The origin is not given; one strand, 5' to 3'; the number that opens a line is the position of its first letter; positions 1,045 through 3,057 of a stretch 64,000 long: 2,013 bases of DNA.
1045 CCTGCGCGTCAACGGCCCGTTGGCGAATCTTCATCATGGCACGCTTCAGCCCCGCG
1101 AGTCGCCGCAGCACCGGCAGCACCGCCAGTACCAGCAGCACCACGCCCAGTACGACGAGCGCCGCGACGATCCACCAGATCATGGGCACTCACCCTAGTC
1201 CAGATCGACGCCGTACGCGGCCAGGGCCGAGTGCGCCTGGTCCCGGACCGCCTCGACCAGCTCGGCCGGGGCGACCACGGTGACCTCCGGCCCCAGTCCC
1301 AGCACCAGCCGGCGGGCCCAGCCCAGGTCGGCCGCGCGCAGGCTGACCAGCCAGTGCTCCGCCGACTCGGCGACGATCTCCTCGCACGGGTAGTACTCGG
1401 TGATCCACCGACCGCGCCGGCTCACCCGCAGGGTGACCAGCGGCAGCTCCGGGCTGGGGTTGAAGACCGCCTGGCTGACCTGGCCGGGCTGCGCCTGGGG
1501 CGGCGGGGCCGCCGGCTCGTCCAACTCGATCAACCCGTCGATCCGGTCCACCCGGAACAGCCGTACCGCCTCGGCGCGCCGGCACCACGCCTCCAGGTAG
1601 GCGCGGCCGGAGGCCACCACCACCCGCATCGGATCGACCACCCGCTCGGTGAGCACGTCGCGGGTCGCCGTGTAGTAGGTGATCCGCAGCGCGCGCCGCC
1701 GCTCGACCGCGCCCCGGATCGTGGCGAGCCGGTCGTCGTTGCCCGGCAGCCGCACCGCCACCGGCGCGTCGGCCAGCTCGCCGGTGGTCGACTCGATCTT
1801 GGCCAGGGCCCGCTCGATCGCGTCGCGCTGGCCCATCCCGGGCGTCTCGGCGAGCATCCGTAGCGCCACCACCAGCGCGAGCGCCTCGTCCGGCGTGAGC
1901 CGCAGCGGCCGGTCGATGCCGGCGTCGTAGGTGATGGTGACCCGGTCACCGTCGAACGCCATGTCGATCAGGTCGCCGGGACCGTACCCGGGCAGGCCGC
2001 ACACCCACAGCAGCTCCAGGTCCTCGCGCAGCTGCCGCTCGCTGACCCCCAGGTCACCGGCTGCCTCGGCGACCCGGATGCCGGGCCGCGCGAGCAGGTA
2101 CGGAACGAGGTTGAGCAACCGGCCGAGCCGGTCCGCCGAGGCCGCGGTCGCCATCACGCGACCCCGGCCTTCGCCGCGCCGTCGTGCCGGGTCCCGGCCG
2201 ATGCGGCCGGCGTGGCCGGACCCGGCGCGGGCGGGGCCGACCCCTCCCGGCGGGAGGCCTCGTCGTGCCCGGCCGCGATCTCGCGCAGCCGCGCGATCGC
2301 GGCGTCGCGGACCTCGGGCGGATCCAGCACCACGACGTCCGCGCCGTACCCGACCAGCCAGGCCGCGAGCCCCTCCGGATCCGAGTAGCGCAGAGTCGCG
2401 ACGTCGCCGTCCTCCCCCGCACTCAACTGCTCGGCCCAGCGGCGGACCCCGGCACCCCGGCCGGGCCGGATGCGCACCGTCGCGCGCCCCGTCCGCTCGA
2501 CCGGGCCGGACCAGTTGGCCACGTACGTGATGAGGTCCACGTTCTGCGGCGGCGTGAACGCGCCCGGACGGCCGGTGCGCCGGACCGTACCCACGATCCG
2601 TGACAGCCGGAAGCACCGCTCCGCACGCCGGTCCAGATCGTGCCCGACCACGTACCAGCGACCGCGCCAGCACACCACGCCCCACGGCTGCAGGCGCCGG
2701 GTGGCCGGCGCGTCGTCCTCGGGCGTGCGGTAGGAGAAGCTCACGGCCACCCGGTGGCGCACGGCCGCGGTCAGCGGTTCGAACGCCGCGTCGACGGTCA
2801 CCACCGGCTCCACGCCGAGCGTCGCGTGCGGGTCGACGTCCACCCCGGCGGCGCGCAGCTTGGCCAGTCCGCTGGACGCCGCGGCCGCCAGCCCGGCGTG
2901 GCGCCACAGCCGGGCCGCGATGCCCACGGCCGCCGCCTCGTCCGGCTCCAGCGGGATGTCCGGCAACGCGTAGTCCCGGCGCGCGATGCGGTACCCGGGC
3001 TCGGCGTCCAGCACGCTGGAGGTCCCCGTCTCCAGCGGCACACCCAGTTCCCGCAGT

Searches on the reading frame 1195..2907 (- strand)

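Call 65: search_protein_families(library=pfam, proteins=[window:1195-2907:-], max_evalue=0.001)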
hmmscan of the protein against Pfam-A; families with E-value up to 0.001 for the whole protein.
window:1195-2907:- (570 aa): 3 families
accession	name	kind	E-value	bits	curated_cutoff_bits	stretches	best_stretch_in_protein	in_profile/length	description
PF19187.6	HTH_PafC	-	2.9e-42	143.6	32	1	259-372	1-114/115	PafC helix-turn-helix domain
PF13280.12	WYL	-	5e-21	74.9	21.8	1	394-458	3-67/70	WYL domain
PF25583.1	WCX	-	9e-14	52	23.9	1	490-562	4-76/76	WCX domain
